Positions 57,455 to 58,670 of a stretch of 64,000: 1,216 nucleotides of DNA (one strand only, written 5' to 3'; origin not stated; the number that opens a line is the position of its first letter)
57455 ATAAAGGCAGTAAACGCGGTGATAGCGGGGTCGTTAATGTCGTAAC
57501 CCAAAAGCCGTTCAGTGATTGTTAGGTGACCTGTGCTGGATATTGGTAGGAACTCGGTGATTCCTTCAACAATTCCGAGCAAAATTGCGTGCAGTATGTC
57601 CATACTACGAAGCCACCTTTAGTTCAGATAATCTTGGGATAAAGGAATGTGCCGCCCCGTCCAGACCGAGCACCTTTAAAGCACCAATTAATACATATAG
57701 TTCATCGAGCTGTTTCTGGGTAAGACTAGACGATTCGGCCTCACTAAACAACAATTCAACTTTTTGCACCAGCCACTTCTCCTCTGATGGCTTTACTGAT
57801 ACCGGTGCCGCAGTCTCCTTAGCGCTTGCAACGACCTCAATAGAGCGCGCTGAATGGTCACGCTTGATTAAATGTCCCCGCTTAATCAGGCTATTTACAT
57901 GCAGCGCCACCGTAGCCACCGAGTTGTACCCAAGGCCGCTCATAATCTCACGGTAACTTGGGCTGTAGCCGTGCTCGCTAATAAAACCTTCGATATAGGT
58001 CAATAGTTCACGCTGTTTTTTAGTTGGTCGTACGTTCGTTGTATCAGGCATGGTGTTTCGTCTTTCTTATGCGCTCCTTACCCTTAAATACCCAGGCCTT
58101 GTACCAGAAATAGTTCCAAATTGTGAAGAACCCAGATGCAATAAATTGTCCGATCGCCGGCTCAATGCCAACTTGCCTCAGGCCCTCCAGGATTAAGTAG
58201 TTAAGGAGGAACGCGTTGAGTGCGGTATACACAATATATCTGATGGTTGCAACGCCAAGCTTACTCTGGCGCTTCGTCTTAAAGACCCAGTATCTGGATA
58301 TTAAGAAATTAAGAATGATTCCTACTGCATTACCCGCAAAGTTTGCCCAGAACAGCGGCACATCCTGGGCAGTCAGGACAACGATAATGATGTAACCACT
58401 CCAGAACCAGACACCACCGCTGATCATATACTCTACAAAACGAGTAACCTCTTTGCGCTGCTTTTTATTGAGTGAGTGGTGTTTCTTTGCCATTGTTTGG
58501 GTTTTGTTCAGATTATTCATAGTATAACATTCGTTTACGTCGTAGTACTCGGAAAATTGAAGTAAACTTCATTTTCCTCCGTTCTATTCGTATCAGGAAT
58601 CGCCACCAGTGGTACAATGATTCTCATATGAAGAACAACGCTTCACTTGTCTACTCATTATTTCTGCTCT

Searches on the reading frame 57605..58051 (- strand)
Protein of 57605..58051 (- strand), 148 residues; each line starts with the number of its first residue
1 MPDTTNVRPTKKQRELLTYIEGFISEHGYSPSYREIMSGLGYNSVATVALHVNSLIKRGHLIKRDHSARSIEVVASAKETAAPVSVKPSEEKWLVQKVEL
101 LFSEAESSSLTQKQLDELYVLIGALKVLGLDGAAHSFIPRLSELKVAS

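Call 72: search_protein_families(library=pfam, proteins=[window:57605-58051:-], max_evalue=0.0001)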
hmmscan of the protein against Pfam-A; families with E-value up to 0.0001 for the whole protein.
window:57605-58051:- (148 aa): 1 family
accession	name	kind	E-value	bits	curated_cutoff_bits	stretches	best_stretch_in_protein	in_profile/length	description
PF01726.22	LexA_DNA_bind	-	2.8e-13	49.9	23.7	1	10-69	5-64/65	LexA DNA binding domain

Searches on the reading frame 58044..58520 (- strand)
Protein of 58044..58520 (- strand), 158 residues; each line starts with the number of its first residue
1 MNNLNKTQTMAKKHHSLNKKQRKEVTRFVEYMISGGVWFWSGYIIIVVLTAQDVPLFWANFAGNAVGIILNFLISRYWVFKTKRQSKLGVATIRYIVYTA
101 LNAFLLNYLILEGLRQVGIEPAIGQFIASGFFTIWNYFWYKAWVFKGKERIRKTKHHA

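Call 72: search_protein_families(library=pfam, proteins=[window:58044-58520:-], max_evalue=0.0001)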
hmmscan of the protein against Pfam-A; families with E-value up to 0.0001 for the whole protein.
window:58044-58520:- (158 aa): 1 family
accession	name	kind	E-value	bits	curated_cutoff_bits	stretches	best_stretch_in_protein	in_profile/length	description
PF04138.20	GtrA_DPMS_TM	-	4.3e-16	59.6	26.1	1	31-145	2-117/117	GtrA/DPMS, transmembrane domain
